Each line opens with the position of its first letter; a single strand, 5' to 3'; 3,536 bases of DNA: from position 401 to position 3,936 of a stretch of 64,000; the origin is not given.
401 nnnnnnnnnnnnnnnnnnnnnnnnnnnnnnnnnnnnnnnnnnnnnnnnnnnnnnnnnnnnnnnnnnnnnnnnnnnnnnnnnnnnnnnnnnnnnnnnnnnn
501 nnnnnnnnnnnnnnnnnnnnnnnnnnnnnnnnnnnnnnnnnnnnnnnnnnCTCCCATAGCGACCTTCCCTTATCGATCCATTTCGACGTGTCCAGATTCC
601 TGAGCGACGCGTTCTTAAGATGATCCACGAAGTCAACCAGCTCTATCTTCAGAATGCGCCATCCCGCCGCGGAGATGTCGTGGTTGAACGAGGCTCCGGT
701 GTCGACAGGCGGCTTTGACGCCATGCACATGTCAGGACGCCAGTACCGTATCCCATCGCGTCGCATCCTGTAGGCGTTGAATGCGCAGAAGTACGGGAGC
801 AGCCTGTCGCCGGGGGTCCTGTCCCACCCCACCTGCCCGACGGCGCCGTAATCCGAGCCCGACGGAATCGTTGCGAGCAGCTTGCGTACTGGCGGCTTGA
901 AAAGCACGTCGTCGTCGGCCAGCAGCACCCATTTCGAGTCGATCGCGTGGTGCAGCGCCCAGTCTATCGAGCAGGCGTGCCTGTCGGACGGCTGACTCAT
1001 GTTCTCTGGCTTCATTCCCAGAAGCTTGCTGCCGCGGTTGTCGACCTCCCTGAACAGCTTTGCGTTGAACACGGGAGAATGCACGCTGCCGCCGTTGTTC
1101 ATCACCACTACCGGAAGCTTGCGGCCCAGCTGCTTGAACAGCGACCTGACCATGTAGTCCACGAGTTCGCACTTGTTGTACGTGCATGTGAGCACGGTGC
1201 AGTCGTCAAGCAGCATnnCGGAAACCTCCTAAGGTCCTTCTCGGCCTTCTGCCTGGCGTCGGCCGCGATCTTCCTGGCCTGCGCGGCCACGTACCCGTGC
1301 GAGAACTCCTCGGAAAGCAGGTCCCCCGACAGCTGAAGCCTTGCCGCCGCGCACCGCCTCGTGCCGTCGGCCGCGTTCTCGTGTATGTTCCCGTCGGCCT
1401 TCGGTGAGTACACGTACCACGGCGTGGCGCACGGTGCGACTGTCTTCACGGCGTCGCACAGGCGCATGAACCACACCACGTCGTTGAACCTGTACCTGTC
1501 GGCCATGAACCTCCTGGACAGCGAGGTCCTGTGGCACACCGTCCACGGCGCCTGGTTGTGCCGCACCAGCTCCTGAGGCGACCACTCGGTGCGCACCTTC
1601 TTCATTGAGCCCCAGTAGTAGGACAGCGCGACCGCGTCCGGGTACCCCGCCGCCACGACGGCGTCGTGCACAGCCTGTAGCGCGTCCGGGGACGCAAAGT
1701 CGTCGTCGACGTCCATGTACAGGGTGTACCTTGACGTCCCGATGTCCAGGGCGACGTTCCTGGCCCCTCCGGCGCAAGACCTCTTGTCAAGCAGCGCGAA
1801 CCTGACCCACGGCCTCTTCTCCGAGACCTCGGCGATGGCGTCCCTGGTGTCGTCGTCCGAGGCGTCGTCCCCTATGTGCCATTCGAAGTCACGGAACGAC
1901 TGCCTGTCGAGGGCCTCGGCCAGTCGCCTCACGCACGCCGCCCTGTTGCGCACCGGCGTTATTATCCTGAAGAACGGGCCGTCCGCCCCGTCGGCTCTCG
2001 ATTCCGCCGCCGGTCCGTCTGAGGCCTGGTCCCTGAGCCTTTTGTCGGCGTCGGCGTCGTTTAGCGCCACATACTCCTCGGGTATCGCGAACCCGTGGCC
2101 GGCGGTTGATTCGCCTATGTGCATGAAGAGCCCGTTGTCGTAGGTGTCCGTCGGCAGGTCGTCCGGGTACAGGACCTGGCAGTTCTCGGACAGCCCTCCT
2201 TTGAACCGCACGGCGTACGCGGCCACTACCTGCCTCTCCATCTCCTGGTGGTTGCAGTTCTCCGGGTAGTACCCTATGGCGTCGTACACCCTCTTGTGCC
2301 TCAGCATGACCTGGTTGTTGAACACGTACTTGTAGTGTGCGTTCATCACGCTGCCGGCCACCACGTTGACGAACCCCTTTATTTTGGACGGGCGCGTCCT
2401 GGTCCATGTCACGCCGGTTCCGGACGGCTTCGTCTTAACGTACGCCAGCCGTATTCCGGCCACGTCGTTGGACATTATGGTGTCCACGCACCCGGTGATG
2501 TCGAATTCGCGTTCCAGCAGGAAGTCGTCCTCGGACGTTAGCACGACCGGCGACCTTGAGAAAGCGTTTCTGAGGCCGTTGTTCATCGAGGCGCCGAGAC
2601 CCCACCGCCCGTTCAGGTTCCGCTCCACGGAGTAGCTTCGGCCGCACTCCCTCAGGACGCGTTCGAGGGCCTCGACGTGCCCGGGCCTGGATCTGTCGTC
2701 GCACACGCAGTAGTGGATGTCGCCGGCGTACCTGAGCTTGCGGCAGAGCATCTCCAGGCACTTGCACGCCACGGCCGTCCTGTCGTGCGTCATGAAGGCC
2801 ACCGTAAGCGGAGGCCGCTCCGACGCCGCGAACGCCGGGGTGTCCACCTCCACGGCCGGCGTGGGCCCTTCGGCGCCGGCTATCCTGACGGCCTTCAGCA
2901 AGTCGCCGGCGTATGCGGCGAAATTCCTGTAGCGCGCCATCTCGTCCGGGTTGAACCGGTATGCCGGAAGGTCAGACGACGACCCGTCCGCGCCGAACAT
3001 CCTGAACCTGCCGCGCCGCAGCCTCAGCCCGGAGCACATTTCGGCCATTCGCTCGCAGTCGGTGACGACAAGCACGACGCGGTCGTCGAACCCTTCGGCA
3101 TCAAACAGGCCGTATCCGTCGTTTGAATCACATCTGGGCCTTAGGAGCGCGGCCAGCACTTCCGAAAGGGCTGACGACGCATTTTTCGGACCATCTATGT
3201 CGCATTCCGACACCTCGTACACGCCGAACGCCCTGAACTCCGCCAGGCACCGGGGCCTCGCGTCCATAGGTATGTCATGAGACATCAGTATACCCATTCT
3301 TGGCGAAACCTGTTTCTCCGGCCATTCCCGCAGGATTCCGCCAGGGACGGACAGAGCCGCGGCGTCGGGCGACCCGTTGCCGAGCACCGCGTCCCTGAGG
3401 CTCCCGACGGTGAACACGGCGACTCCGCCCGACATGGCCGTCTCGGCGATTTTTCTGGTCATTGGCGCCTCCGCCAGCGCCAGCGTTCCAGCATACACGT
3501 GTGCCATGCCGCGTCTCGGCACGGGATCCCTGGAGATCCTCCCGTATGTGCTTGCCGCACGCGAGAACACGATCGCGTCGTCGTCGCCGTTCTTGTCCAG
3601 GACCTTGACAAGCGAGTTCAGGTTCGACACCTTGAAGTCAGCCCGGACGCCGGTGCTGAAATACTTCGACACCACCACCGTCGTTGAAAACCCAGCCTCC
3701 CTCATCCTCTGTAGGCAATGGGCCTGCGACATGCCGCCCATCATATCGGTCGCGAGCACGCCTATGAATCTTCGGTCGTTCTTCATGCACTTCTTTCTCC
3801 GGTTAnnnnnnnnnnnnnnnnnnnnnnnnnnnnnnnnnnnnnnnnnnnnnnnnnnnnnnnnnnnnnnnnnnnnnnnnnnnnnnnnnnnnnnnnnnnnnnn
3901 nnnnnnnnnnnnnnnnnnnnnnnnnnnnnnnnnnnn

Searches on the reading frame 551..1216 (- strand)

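Call 52: search_protein_families(library=pfam, proteins=[window:551-1216:-], max_evalue=0.01)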
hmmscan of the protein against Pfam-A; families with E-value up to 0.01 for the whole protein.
window:551-1216:- (222 aa): 2 families
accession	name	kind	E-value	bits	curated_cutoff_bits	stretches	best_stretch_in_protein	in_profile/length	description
PF00535.33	Glycos_transf_2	-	0.00037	20.9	23.3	1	7-132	1-118/168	Glycosyl transferase family 2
PF13641.12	Glyco_tranf_2_3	-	0.0011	19.4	27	1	6-134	3-127/230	Glycosyltransferase like family 2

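Call 87: search_protein_families(library=ncbifam, proteins=[window:551-1216:-], max_evalue=0.01)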
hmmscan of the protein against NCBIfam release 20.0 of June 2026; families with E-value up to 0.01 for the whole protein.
window:551-1216:- (222 aa): 1 family
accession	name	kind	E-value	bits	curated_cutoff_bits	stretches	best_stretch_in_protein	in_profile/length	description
NF041875.1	EPS_EpsD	equivalog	0.0022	17.5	370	1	8-154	3-139/325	exopolysaccharide biosynthesis glycosyltransferase EpsD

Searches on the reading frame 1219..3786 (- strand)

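Call 13: search_protein_families(library=phrogs, proteins=[window:1219-3786:-], max_evalue=0.001)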
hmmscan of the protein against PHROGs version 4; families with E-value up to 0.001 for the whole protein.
window:1219-3786:- (856 aa): 0 families

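Call 52: search_protein_families(library=pfam, proteins=[window:1219-3786:-], max_evalue=0.01)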
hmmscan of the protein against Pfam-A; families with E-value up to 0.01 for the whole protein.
window:1219-3786:- (856 aa): 1 family
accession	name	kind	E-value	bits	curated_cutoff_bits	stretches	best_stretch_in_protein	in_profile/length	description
PF00535.33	Glycos_transf_2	-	7.1e-22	78.5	23.3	2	608-738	2-130/168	Glycosyl transferase family 2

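Call 87: search_protein_families(library=ncbifam, proteins=[window:1219-3786:-], max_evalue=0.01)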
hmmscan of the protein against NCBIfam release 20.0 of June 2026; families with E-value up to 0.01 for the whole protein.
window:1219-3786:- (856 aa): 8 families
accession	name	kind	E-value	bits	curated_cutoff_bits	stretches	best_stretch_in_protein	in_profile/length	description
NF047683.1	TeichurnBiosyTuaG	equivalog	1.1e-13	51.5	400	1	604-698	6-100/252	teichuronic acid biosynthesis protein TuaG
NF050050.1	ProtGlycPglI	equivalog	3.1e-11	43.2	500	1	604-708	2-106/306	GalNAc(5)-diNAcBac-PP-undecaprenol beta-1,3-glucosyltransferase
NF041875.1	EPS_EpsD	equivalog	3.3e-09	36.6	370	1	608-711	3-104/325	exopolysaccharide biosynthesis glycosyltransferase EpsD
TIGR03965.1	mycofact_glyco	equivalog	3.9e-07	29.3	280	1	600-694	70-164/467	mycofactocin biosynthesis glycosyltransferase MftF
NF007482.0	PRK10073.1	equivalog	9.6e-07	28.1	423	1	606-697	8-98/334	glycosyltransferase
TIGR04009.1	wcaE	equivalog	0.001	18.4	369.2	0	624-699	24-97/248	colanic acid biosynthesis glycosyltransferase WcaE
TIGR03937.1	PgaC_IcaA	equivalog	0.0018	17.3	422.3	1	599-696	40-135/407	poly-beta-1,6-N-acetyl-D-glucosamine synthase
TIGR03469.1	HpnB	hypoth_equivalog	0.0022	17.1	379.25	0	604-657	44-98/386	hopene-associated glycosyltransferase HpnB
